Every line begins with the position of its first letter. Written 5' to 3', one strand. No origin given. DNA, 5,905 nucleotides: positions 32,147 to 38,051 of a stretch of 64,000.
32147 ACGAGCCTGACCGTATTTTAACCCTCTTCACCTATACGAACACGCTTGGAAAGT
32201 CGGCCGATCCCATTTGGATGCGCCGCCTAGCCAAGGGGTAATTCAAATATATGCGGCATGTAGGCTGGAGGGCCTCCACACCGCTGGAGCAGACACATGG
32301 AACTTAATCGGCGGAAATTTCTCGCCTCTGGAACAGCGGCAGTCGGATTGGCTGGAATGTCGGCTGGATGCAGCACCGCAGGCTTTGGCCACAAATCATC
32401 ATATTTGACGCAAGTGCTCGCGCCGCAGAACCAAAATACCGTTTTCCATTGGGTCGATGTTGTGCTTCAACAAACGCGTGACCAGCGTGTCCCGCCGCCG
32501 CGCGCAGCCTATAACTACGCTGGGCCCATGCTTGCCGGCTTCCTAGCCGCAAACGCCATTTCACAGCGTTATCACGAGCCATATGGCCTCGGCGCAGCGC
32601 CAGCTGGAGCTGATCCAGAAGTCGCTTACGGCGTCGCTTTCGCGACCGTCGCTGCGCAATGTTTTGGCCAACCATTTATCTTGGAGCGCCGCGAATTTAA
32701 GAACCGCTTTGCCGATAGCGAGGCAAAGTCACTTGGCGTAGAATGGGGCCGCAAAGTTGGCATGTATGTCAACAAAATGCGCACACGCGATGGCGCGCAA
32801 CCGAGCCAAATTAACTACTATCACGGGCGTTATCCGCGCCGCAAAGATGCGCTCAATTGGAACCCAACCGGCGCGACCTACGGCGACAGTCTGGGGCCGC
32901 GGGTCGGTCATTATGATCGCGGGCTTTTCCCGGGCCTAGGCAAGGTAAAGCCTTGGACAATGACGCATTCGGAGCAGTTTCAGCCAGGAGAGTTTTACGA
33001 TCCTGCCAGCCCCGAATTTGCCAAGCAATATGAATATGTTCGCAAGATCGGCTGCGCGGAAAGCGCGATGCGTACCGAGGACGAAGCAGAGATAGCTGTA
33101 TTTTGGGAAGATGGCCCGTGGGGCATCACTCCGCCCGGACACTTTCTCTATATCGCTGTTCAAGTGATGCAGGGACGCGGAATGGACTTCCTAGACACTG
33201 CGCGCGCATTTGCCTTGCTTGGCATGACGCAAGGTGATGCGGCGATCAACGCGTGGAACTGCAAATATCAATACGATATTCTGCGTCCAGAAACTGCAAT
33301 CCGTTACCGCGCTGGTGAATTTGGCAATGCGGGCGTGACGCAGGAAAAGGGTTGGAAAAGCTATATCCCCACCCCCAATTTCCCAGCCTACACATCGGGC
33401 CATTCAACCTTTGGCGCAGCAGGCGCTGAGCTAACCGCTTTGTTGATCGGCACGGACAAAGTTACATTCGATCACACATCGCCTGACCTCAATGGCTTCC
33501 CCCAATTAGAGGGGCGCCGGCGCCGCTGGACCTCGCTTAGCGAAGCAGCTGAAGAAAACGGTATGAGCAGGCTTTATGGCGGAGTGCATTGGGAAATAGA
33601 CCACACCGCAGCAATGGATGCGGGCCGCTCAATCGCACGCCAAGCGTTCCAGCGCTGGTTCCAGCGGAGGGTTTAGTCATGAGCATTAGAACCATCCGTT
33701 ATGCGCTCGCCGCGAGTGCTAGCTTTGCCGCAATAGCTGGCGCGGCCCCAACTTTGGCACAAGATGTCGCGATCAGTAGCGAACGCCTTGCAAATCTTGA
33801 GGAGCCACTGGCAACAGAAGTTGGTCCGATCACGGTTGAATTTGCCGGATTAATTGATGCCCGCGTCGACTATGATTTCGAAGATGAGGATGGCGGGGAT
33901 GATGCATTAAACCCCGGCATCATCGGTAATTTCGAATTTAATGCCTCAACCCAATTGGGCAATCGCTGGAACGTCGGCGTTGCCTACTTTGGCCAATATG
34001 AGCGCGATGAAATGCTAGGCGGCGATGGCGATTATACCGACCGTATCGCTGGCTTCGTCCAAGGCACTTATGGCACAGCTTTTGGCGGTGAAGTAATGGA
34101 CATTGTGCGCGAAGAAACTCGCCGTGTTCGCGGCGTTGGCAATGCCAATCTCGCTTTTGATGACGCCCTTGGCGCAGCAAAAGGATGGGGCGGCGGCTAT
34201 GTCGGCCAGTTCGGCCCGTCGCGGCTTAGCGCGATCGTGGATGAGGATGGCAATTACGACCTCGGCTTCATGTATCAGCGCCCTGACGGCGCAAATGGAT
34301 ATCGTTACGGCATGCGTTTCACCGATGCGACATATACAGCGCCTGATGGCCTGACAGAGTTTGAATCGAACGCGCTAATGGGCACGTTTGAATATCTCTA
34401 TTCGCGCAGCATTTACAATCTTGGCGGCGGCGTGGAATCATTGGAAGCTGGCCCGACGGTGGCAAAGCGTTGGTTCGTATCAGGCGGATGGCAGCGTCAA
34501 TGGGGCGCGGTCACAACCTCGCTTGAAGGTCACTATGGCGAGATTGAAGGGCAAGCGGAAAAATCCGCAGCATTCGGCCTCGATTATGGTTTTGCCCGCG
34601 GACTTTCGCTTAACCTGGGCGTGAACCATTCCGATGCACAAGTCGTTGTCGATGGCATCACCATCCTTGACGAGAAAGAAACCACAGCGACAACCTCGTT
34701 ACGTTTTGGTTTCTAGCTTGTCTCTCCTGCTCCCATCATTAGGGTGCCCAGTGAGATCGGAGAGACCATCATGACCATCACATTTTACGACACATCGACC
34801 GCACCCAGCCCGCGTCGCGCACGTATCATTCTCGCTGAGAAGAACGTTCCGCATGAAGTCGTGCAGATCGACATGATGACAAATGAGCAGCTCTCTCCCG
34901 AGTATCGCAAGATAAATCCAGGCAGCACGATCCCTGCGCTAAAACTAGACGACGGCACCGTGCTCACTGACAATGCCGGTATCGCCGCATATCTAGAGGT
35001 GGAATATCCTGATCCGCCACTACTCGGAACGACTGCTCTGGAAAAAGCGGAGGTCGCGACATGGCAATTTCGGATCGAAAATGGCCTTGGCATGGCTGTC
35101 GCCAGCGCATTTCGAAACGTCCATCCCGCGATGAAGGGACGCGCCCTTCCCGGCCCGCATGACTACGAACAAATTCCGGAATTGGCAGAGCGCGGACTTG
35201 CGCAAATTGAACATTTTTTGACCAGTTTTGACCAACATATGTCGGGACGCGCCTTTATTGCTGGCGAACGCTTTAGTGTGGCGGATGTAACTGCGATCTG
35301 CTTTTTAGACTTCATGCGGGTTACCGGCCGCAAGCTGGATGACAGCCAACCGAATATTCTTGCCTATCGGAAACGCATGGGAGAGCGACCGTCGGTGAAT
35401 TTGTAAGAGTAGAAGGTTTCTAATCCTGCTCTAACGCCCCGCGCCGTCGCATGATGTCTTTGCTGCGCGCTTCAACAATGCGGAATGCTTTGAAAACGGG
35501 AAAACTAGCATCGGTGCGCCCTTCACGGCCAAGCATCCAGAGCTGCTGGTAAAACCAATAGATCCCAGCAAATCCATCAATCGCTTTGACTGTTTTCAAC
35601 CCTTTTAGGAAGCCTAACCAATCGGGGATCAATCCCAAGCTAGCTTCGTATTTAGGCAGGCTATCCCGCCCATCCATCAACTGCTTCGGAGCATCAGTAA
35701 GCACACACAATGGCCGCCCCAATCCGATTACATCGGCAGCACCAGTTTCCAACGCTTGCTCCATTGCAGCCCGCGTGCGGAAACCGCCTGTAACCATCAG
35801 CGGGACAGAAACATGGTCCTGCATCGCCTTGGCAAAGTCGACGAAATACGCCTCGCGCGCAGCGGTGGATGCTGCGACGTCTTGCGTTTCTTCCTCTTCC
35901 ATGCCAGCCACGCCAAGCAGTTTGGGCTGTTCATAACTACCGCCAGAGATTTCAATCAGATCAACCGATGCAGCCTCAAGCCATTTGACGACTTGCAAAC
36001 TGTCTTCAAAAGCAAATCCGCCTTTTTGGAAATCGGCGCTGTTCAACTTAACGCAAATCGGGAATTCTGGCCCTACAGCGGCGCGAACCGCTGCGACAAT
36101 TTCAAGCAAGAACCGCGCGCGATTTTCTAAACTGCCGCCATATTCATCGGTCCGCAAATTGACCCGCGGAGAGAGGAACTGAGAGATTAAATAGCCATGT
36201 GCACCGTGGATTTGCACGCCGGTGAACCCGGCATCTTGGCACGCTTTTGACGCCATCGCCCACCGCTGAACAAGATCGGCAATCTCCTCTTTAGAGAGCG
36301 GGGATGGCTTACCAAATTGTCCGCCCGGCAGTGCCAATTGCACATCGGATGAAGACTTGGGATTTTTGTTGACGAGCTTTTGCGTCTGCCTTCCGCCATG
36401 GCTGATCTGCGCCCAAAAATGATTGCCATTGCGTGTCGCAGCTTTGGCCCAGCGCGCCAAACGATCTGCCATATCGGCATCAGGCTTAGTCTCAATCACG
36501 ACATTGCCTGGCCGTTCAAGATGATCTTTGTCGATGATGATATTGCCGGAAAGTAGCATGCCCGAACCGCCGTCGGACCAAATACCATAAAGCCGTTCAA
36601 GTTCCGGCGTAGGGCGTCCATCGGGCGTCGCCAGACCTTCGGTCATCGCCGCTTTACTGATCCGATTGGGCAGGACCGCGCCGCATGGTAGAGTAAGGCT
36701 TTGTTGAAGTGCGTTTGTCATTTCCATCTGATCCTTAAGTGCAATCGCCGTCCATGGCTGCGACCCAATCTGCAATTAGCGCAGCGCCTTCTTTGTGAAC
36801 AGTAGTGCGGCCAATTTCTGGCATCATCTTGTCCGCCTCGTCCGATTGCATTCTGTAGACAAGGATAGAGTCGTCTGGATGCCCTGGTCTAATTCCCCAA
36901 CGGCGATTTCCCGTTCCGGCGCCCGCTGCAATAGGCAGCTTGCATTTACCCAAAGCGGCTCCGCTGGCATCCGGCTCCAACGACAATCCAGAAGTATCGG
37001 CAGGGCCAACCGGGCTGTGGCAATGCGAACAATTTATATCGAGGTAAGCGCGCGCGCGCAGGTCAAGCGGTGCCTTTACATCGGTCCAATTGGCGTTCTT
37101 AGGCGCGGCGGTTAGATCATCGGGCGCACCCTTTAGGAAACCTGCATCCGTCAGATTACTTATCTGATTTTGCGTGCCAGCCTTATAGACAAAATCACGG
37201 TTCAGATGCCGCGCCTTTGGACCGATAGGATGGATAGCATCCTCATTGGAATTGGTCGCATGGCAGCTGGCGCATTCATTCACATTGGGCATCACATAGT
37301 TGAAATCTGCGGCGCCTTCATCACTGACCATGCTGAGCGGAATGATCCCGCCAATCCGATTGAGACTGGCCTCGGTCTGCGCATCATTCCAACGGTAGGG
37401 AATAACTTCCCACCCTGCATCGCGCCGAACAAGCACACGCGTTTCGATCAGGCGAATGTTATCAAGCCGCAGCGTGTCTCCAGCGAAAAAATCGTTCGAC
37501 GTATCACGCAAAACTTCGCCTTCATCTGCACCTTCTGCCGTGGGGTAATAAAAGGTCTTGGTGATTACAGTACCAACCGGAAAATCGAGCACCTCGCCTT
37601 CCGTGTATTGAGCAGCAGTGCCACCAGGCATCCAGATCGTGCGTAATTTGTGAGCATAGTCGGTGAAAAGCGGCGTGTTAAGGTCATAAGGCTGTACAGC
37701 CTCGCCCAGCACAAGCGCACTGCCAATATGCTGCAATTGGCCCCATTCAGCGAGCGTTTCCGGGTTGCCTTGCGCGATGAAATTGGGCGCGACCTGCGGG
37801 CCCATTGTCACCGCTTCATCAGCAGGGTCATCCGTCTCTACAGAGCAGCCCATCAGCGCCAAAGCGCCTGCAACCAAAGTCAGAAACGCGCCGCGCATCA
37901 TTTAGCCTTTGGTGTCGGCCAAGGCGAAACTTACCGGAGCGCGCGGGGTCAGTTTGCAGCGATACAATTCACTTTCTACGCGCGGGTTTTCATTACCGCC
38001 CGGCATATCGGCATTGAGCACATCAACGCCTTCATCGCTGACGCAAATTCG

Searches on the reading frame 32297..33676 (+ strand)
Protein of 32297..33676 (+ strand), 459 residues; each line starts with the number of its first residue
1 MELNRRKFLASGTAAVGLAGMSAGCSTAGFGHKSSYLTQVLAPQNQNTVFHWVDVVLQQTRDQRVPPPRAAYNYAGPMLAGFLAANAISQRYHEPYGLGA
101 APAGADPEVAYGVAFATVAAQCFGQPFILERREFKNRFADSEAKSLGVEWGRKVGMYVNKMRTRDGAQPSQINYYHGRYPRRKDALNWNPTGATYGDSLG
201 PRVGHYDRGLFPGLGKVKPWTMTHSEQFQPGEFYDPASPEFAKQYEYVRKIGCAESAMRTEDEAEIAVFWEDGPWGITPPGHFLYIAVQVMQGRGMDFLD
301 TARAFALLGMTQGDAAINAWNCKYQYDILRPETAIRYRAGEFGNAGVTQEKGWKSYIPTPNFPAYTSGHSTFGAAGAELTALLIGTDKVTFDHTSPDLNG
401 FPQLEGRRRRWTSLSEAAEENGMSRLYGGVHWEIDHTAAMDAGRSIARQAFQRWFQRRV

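Call 16: search_protein_families(library=pfam, proteins=[window:32297-33676:+])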
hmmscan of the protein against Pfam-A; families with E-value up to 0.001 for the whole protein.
window:32297-33676:+ (459 aa): 2 families
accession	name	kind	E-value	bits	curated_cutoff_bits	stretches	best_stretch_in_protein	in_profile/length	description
PF01569.27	PAP2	-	4e-08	33.5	27.2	1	322-453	19-124/130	PAP2 superfamily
PF22778.2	VCPO_2nd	-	6.5e-07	30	27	1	310-432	8-145/177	VCPO second helical-bundle domain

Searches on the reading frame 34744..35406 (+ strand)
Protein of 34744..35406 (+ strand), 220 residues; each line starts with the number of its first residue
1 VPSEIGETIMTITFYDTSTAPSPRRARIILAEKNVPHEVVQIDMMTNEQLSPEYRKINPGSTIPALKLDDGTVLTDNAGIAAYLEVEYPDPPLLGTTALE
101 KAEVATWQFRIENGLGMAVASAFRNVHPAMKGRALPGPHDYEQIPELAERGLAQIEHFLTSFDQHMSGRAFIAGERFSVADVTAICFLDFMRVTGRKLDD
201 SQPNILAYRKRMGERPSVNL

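Call 16: search_protein_families(library=pfam, proteins=[window:34744-35406:+])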
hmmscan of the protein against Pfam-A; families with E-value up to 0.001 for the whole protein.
window:34744-35406:+ (220 aa): 6 families
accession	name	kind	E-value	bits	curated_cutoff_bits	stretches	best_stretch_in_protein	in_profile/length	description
PF13409.12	GST_N_2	-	1.1e-14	55.1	25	1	21-85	3-68/70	Glutathione S-transferase, N-terminal domain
PF13417.12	GST_N_3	-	9.8e-13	48.7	22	1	19-92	6-75/75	Glutathione S-transferase, N-terminal domain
PF00043.30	GST_C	-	9.7e-11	42.2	20.7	1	145-216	20-93/93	Glutathione S-transferase, C-terminal domain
PF13410.11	GST_C_2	-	2.4e-10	40.8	24.9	1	146-211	2-69/69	Glutathione S-transferase, C-terminal domain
PF02798.26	GST_N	-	2.3e-08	34.7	20.9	1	10-84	1-74/76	Glutathione S-transferase, N-terminal domain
PF14497.11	GST_C_3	-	4.5e-07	30.4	21.6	1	154-218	30-97/104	Glutathione S-transferase, C-terminal domain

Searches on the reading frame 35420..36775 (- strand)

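Call 10: search_protein_families(library=pfam, proteins=[window:35420-36775:-])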
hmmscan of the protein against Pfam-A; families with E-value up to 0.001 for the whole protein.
window:35420-36775:- (451 aa): 2 families
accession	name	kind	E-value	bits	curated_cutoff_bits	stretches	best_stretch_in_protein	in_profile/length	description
PF00724.26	Oxidored_FMN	-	1e-49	170.1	27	1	35-370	13-339/342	NADH:flavin oxidoreductase / NADH oxidase family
PF13378.12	MR_MLE_C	-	8.1e-05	22.9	29.4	0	177-275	8-76/219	Enolase C-terminal domain-like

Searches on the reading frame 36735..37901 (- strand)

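Call 10: search_protein_families(library=pfam, proteins=[window:36735-37901:-])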
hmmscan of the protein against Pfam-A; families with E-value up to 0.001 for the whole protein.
window:36735-37901:- (388 aa): 1 family
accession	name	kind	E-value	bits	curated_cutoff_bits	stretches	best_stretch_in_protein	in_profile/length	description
PF16694.10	Cytochrome_P460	-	0.0001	23.1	27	0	205-224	105-124/125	Cytochrome P460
